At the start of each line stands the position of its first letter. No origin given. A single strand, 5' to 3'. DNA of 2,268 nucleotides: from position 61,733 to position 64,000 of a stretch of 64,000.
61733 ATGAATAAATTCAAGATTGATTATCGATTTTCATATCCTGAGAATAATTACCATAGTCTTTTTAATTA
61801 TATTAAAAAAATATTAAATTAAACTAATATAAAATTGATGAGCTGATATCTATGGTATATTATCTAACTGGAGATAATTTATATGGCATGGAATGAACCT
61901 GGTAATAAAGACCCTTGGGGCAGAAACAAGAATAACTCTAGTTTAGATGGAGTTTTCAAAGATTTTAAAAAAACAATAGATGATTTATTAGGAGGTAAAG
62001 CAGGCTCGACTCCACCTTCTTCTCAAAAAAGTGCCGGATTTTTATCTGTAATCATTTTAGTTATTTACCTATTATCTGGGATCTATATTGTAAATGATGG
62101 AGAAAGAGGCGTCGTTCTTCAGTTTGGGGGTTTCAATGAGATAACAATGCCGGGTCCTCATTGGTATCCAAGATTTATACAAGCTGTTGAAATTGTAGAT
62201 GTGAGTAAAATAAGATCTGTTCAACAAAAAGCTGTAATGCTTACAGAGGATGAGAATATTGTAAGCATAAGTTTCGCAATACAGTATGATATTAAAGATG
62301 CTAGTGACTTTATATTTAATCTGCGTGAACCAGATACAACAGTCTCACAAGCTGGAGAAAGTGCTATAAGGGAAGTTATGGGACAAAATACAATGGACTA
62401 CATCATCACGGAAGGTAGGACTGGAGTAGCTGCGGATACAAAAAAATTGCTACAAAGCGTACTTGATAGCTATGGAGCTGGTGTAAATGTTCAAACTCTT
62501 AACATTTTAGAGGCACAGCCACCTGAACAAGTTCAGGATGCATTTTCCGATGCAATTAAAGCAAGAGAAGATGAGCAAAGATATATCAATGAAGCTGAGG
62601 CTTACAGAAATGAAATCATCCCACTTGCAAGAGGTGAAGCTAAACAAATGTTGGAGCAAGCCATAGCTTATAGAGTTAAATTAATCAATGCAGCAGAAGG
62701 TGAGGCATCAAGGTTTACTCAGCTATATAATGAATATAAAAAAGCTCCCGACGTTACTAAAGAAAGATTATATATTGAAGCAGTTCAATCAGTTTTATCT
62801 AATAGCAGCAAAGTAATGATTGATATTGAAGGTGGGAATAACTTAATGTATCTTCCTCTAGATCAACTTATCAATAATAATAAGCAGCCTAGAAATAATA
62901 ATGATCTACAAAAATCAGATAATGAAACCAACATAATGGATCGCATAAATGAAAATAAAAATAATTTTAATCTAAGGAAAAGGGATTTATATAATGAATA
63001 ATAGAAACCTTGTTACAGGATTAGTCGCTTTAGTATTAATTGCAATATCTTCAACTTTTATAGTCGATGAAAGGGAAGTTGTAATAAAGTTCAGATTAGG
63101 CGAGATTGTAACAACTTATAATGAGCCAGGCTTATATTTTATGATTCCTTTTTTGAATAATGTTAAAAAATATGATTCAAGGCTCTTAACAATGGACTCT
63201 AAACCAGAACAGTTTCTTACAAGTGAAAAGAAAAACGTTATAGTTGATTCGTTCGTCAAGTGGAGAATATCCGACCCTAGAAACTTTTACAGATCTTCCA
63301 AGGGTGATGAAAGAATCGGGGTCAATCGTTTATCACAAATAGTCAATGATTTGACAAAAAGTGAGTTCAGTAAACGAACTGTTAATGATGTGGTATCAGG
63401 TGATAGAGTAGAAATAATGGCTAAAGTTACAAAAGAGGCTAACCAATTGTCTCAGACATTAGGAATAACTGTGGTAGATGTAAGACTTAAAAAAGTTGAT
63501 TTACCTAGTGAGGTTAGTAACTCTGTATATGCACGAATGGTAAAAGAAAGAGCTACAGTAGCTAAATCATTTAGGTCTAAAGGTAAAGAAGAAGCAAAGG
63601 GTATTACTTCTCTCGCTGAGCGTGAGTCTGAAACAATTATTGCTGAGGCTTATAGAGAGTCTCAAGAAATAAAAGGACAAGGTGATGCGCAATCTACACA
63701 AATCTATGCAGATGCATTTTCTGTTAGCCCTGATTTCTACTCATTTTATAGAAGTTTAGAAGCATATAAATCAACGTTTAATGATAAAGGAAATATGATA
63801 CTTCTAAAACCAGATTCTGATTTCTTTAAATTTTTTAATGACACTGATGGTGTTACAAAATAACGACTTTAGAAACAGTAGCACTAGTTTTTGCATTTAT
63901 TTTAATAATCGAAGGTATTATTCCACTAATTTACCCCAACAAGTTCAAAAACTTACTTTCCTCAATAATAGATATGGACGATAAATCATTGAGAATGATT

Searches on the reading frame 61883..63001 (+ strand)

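Call 65: search_protein_families(library=pfam, proteins=[window:61883-63001:+], max_evalue=0.00001)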
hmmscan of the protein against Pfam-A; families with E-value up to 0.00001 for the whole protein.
window:61883-63001:+ (372 aa): 2 families
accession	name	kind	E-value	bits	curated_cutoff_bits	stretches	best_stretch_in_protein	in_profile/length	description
PF01145.31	Band_7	-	2.3e-28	99.9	23.6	1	69-240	2-174/176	SPFH domain / Band 7 family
PF12221.13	HflK_N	-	6.1e-09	36.1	22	1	1-39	1-44/44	Bacterial membrane protein N terminal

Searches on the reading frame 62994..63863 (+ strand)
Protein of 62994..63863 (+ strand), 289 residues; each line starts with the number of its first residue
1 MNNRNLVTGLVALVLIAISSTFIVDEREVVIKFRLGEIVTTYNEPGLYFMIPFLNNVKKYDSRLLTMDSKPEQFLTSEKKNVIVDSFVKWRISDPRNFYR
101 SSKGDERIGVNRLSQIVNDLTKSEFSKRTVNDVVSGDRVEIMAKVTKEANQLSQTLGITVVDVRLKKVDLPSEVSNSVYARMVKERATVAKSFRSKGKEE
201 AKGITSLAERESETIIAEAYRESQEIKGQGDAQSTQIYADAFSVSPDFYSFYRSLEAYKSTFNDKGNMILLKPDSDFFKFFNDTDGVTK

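Call 81: find_encoding_contigs(protein=window:62994-63863:+, flank=10000, max_places=2)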
Protein window:62994-63863:+ (289 aa): 1 contig read that carries it; 1 place shown.
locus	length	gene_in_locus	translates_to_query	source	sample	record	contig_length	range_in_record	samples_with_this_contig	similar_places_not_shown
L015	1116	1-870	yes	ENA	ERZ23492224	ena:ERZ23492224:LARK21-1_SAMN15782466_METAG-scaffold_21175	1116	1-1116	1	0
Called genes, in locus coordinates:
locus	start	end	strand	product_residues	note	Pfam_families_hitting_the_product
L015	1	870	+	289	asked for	PF01145:Band_7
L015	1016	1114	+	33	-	?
